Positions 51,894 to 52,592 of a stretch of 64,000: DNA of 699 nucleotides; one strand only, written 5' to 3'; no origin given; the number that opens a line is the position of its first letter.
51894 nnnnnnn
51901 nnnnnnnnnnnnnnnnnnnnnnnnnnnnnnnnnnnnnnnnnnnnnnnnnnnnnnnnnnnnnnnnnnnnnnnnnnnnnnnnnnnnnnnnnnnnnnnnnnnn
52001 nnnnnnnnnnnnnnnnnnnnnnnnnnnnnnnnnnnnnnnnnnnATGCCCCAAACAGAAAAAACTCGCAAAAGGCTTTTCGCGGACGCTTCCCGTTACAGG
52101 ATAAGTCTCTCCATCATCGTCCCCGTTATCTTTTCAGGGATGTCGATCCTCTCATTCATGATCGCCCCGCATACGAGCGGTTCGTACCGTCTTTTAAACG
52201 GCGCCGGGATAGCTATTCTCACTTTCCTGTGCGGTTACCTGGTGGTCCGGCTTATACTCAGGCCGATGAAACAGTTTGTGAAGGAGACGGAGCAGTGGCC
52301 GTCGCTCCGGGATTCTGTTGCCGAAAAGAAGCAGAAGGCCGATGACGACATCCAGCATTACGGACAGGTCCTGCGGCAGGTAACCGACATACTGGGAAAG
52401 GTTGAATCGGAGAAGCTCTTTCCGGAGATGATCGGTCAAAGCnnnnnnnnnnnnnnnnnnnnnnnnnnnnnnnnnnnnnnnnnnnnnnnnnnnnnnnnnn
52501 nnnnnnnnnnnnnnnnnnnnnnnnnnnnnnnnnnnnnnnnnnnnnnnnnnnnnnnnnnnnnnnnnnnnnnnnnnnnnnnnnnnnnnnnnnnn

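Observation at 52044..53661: One-component membrane-anchored sigma-54 activator in place of PilS/PilR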

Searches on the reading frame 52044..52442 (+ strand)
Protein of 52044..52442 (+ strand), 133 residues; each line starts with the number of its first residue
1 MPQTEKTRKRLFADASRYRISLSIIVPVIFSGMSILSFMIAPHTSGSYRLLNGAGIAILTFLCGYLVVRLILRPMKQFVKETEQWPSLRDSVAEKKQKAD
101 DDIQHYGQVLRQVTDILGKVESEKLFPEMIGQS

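Call 23: search_protein_families(library=pfam, alignment_id=A1, max_evalue=10)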
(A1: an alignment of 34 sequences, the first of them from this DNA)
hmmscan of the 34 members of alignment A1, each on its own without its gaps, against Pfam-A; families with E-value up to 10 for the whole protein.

A. member 1, seq(133 aa): 0 families

B. families by the number of members that match (of 34 scanned): 81 families (the first 25 are shown)
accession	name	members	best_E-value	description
PF09581.16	Spore_III_AF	7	0.0016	Stage III sporulation protein AF (Spore_III_AF)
PF12420.13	DUF3671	6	0.033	Fam-L, Fam-M like protein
PF06305.16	LapA_dom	6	0.17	Lipopolysaccharide assembly protein A domain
PF20990.2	DUF2207_C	4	0.0077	Predicted membrane protein (DUF2207) C-terminal domain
PF14110.11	DUF4282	3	0.026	Domain of unknown function (DUF4282)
PF09843.14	DUF2070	3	0.078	Predicted membrane protein (DUF2070)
PF02673.24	BacA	2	0.0048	Bacitracin resistance protein BacA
PF07264.17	EI24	2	0.0077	Sulfate transporter CysZ/Etoposide-induced protein 2.4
PF00654.25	Voltage_CLC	2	0.0083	Voltage gated chloride channel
PF10215.14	Ost4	2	0.041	Oligosaccaryltransferase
PF20556.3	DUF6768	2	0.2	Family of unknown function (DUF6768)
PF07219.19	HemY_N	2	0.35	HemY protein N-terminus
PF00999.27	Na_H_Exchanger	1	0.0015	Sodium/hydrogen exchanger, transmembrane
PF22285.2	DUF6962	1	0.0023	Family of unknown function (DUF6962)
PF13664.11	DUF4149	1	0.0042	Domain of unknown function (DUF4149)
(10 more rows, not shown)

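Call 25: search_solved_structures(query=A1, max_evalue=10, show_alignments=3)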
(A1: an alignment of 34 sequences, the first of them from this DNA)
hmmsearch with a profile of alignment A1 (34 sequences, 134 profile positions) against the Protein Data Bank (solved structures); distinct sequences matched with E-value up to 10: 6.
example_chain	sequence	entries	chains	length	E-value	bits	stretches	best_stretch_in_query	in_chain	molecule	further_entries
8qad_A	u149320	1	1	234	0.18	15.2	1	87-121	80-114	sc-apCC-6-LLIA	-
5apx_A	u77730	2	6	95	3.1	11.1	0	96-121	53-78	GENERAL CONTROL PROTEIN GCN4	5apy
5zle_A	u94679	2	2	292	4.5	10.6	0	15-75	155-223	Cytochrome b reductase 1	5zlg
6so5_C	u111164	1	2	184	5.7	10.2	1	55-109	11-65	Tail-anchored protein insertion receptor WRB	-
6m0r_M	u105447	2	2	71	6.8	10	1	12-65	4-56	V-type proton ATPase subunit e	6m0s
5vox_c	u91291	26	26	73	7.4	9.9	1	12-65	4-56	V-type proton ATPase subunit e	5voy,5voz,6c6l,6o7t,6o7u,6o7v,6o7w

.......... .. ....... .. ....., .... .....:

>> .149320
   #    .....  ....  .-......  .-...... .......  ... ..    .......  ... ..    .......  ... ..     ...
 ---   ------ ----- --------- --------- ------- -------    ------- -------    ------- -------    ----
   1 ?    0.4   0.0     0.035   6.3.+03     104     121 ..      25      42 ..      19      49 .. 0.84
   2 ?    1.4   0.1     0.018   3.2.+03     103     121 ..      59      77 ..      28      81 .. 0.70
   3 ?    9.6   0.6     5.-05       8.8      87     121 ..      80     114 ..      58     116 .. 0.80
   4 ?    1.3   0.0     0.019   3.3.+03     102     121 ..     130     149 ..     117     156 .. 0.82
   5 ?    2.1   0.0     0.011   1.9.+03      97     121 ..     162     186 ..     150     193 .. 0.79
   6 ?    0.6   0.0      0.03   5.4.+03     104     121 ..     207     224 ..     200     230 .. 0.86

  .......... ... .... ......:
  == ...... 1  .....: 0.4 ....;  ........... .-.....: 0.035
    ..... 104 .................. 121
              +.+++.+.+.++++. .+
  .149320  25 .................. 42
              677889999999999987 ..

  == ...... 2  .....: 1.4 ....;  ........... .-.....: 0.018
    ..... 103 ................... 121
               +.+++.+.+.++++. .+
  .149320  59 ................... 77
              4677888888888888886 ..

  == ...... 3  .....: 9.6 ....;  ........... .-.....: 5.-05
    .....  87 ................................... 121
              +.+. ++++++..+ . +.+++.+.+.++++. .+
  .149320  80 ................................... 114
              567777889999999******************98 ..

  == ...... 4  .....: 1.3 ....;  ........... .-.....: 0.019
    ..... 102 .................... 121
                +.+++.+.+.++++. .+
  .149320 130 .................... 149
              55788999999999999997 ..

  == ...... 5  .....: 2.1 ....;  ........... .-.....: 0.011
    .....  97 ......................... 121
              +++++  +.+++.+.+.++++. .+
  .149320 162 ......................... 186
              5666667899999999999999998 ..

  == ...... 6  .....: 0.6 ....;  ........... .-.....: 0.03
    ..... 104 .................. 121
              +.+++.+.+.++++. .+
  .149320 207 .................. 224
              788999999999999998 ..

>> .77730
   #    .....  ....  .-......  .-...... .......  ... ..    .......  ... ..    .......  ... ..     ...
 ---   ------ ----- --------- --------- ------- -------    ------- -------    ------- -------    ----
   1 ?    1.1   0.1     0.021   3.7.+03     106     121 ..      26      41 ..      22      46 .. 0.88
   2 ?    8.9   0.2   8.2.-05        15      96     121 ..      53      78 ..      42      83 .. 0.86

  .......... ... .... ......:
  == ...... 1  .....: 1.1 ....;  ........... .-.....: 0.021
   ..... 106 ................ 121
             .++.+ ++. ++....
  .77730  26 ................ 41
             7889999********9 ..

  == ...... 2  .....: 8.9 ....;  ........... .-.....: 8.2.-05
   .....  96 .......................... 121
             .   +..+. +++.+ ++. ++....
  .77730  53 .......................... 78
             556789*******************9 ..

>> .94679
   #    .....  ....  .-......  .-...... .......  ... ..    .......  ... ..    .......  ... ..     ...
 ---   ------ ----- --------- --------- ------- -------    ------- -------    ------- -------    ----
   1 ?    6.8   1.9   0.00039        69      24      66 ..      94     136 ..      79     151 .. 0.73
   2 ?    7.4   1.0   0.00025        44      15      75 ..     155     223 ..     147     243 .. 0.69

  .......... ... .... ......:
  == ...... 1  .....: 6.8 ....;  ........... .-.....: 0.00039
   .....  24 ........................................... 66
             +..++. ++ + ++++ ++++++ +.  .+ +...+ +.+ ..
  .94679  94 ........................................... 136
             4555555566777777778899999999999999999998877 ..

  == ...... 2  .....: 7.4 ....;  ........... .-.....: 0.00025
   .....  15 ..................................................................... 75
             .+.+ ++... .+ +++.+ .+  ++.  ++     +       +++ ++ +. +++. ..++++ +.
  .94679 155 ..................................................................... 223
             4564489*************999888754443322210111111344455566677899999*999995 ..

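Call 39: search_protein_representatives(alignment_id=A1)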
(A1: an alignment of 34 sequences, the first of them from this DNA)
Query: 34 sequences, 134 profile positions. Proteins with E-value up to 0.001 (for the whole library): 124; up to 1e-10: 85; up to 1e-30: 22. The best 124 are listed.
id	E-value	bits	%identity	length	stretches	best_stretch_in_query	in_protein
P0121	4.8e-44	165.9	-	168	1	4-134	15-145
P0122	7.3e-43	162.1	-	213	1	14-134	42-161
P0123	4.8e-42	159.5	-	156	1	3-134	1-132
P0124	9.9e-40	151.9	-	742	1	3-134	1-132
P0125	3.8e-38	146.8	-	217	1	3-134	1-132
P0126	4.5e-38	146.6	-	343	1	4-134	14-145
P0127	7.2e-38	145.9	-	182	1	3-131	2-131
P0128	3.1e-37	143.9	-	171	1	3-134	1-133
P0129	1.2e-36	142.0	-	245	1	3-134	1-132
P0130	5.7e-36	139.8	-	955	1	3-134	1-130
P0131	1.6e-34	135.1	-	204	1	6-134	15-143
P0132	2.5e-34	134.5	-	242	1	3-134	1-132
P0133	5.4e-34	133.4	-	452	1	3-134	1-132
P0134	5.9e-34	133.3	-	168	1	3-134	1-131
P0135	1.0e-33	132.5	-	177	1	6-127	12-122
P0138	4.8e-33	130.3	-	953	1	4-133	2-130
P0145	7.9e-28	113.4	-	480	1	7-134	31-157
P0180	7.3e-19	84.4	-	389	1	4-93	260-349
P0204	1.1e-11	61.1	-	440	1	6-134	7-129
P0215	3.3e-08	49.9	-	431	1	5-134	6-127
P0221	2.0e-06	44.2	-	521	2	7-116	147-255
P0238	4.4e-04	36.6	-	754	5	93-134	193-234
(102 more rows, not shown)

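Call 41: search_protein_families(library=pfam, proteins=[P0124, P0130, P0138, P0221, P0238, P0180, P0133, P0145], max_evalue=0.001)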
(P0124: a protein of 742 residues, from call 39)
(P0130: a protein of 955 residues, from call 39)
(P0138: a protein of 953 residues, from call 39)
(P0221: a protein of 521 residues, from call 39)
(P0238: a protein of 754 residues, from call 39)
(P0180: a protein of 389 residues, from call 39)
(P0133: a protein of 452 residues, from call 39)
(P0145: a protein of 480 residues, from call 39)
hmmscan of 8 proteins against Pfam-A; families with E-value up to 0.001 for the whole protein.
P0124 (742 aa): 12 families
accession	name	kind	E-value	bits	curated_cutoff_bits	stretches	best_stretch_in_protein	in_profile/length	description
PF00158.32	Sigma54_activat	-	4.3e-55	186.4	20.2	1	128-294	1-167/168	Sigma-54 interaction domain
PF02518.31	HATPase_c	-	1.9e-26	93.1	26.4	1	497-602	3-110/111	Histidine kinase-, DNA gyrase B-, and HSP90-like ATPase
PF25601.1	AAA_lid_14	-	8.9e-22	77.2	27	1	300-375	1-81/87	AAA+ ATPase lid domain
PF00072.30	Response_reg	-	4.7e-20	72.3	30.2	1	626-735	1-108/111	Response regulator receiver domain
PF14532.12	Sigma54_activ_2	-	7.3e-19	68.8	25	1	129-299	1-138/138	Sigma-54 interaction domain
PF00512.31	HisKA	-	4.8e-08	33.4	26.9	1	391-454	4-66/66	His Kinase A (phospho-acceptor) domain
PF07728.20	AAA_5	-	1.7e-07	31.8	22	1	152-269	2-122/139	AAA domain (dynein-related subfamily)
PF00004.35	AAA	-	4.3e-07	30.9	21.2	1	152-270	1-110/131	ATPase family associated with various cellular activities (AAA)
PF07724.20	AAA_2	-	5e-06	27.1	27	1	150-277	4-132/166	AAA domain (Cdc48 subfamily)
PF13589.12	HATPase_c_3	-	0.0005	20.6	25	0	502-561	5-63/137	Histidine kinase-, DNA gyrase B-, and HSP90-like ATPase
PF10090.15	HPTransfase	-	0.00078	19.6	22.9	0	503-540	35-72/123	Histidine phosphotransferase C-terminal domain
PF13581.12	HATPase_c_2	-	0.00097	19.6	27.4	0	503-578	39-111/127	Histidine kinase-like ATPase domain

P0130 (955 aa): 19 families
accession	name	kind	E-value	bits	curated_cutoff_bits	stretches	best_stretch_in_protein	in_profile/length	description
PF00437.27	T2SSE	-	1.3e-92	310.7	24.9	1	568-949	2-368/370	Type II/IV secretion system protein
PF00158.32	Sigma54_activat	-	9.9e-60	201.5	20.2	1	127-291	2-167/168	Sigma-54 interaction domain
PF14532.12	Sigma54_activ_2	-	3.5e-22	79.6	25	1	127-296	1-138/138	Sigma-54 interaction domain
PF25601.1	AAA_lid_14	-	6.8e-20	71.1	27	1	297-378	1-82/87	AAA+ ATPase lid domain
PF05157.20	MshEN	-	3.8e-17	62.5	23.1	1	447-530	3-87/90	MshEN domain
PF13191.12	AAA_16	-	5e-10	40.6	32.6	0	126-178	2-55/167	AAA ATPase domain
PF07728.20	AAA_5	-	3.6e-09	37.2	22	1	150-265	2-121/139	AAA domain (dynein-related subfamily)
PF13401.12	AAA_22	-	8.3e-09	36.3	27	0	148-187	6-48/130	AAA domain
PF20720.3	nSTAND3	-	6.6e-07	29.6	27.2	0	708-745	17-54/155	Novel STAND NTPase 3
PF13555.12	AAA_29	-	4.8e-06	26.7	27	0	706-725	20-39/61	P-loop containing region of AAA domain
PF06745.19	ATPase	-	4.8e-06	26.6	26.6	1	145-191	17-65/231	KaiC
PF00005.33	ABC_tran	-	6.1e-06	27.3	25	0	145-173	9-37/137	ABC transporter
PF25199.1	nSTAND_NTPase5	-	1.2e-05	25.6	34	0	705-746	38-80/145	Novel STAND NTPase 5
PF00004.35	AAA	-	1.9e-05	25.6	21.2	0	150-256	1-99/131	ATPase family associated with various cellular activities (AAA)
PF13173.12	AAA_14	-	3.5e-05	24.2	27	0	710-803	4-88/129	AAA domain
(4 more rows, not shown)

P0138 (953 aa): 7 families
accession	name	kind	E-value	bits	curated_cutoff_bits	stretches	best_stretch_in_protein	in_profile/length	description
PF00437.27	T2SSE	-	4.6e-94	315.5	24.9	1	569-948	4-369/370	Type II/IV secretion system protein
PF00158.32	Sigma54_activat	-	2e-54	184.2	20.2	1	127-292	1-167/168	Sigma-54 interaction domain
PF25601.1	AAA_lid_14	-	4.1e-22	78.2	27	1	298-370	1-73/87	AAA+ ATPase lid domain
PF14532.12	Sigma54_activ_2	-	4.2e-18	66.3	25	1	128-297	1-138/138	Sigma-54 interaction domain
PF05157.20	MshEN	-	1.3e-15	57.6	23.1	1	443-528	1-87/90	MshEN domain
PF07728.20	AAA_5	-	2e-08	34.8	22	1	151-266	2-121/139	AAA domain (dynein-related subfamily)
PF13191.12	AAA_16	-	3.6e-05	24.7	32.6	0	127-186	2-63/167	AAA ATPase domain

P0221 (521 aa): 4 families
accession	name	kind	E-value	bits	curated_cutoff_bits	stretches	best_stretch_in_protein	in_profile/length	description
PF02518.31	HATPase_c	-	6.9e-35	120.3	26.4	1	384-493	2-109/111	Histidine kinase-, DNA gyrase B-, and HSP90-like ATPase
PF00512.31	HisKA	-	9e-17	61.3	26.9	1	271-337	2-66/66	His Kinase A (phospho-acceptor) domain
PF00672.30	HAMP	-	6.8e-14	52.4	25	1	206-258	1-52/53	HAMP domain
PF13589.12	HATPase_c_3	-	0.00094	19.6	25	0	390-462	5-78/137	Histidine kinase-, DNA gyrase B-, and HSP90-like ATPase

P0238 (754 aa): 6 families
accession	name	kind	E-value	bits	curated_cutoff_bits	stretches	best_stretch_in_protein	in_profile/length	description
PF00734.23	CBM_1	-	1.6e-11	44.3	20.6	1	722-750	1-29/29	Fungal cellulose binding domain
PF16902.11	FokI_D3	-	8.7e-10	38.7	29.2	0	314-341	14-41/69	FokI, D3 domain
PF22304.1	ASLyase_C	-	1.7e-06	28.4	27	0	594-614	21-41/55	Adenylosuccinate Lyase, C-terminal domain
PF20762.2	DUF6836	-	0.00016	22.5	24.2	0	95-139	46-94/115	Domain of unknown function (DUF6836)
PF07160.18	SKA1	-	0.00016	22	29.6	0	198-221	150-173/243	Spindle and kinetochore-associated protein 1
PF13288.12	DXPR_C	-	0.00071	20.3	27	0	74-96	70-92/115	DXP reductoisomerase C-terminal domain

P0180 (389 aa): 1 family
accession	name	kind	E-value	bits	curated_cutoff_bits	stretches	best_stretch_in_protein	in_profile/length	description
PF00482.28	T2SSF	-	6.5e-27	94.4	25.2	1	122-238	1-119/125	Type II secretion system (T2SS), protein F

P0133 (452 aa): 5 families
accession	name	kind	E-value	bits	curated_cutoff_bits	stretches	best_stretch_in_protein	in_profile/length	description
PF00158.32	Sigma54_activat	-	2.5e-72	242.5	20.2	1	129-294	2-167/168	Sigma-54 interaction domain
PF25601.1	AAA_lid_14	-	1e-19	70.5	27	1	300-370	1-76/87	AAA+ ATPase lid domain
PF14532.12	Sigma54_activ_2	-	1.2e-18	68.1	25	1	129-299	1-138/138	Sigma-54 interaction domain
PF02954.25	HTH_8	-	1.5e-11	44.3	22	1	391-431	2-42/42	Bacterial regulatory protein, Fis family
PF07728.20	AAA_5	-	2.9e-08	34.2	22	1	152-271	2-124/139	AAA domain (dynein-related subfamily)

P0145 (480 aa): 9 families
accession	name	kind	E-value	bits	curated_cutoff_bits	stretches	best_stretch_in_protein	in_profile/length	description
PF00158.32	Sigma54_activat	-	9e-70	234.2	20.2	1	153-319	1-167/168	Sigma-54 interaction domain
PF25601.1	AAA_lid_14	-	1.4e-23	82.9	27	1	327-400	4-78/87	AAA+ ATPase lid domain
PF14532.12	Sigma54_activ_2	-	1.2e-20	74.6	25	1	154-324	1-138/138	Sigma-54 interaction domain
PF02954.25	HTH_8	-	7.7e-10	38.8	22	1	427-467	2-42/42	Bacterial regulatory protein, Fis family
PF07728.20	AAA_5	-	1.2e-07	32.3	22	1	177-296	2-124/139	AAA domain (dynein-related subfamily)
PF00004.35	AAA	-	4.6e-06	27.6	21.2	1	177-314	1-126/131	ATPase family associated with various cellular activities (AAA)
PF01078.27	Mg_chelatase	-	4.8e-06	26.6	20.3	1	232-294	93-157/207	Magnesium chelatase, subunit ChlI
PF07726.17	AAA_3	-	2.9e-05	24.4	27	1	177-295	2-111/131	ATPase family associated with various cellular activities (AAA)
PF07724.20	AAA_2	-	3.4e-05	24.4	27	1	175-302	4-132/166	AAA domain (Cdc48 subfamily)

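Call 45: find_encoding_contigs(protein=P0130, flank=8000, max_places=3)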
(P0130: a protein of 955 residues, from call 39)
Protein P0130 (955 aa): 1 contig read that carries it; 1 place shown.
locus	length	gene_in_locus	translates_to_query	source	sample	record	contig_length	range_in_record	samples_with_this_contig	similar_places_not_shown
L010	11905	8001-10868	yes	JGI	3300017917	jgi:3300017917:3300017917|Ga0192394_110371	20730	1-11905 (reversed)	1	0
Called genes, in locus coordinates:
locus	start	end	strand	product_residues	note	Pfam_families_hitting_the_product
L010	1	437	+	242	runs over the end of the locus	-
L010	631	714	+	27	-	-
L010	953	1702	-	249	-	PF00497:SBP_bac_3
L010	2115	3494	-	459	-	PF01139:RtcB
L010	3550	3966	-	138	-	PF01951:Archease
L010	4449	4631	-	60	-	-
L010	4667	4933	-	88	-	PF11746:DUF3303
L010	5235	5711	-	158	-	PF13511:DUF4124, PF00462:Glutaredoxin, PF13417:GST_N_3 (weak), PF13409:GST_N_2 (weak)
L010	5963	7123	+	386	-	PF13509:S1_2 (faint), PF21710:Spt6_S1 (faint), PF00575:S1, PF23459:S1_RRP5, PF00575:S1, PF23459:S1_RRP5 (weak)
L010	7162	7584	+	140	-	PF01906:YbjQ_1 (weak)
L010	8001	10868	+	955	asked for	PF00004:AAA (faint), PF00005:ABC_tran (faint), PF00158:Sigma54_activat, PF07728:AAA_5 (weak), PF14532:Sigma54_activ_2, PF25601:AAA_lid_14, PF05157:MshEN, PF00437:T2SSE, +7 more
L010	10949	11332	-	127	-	PF00072:Response_reg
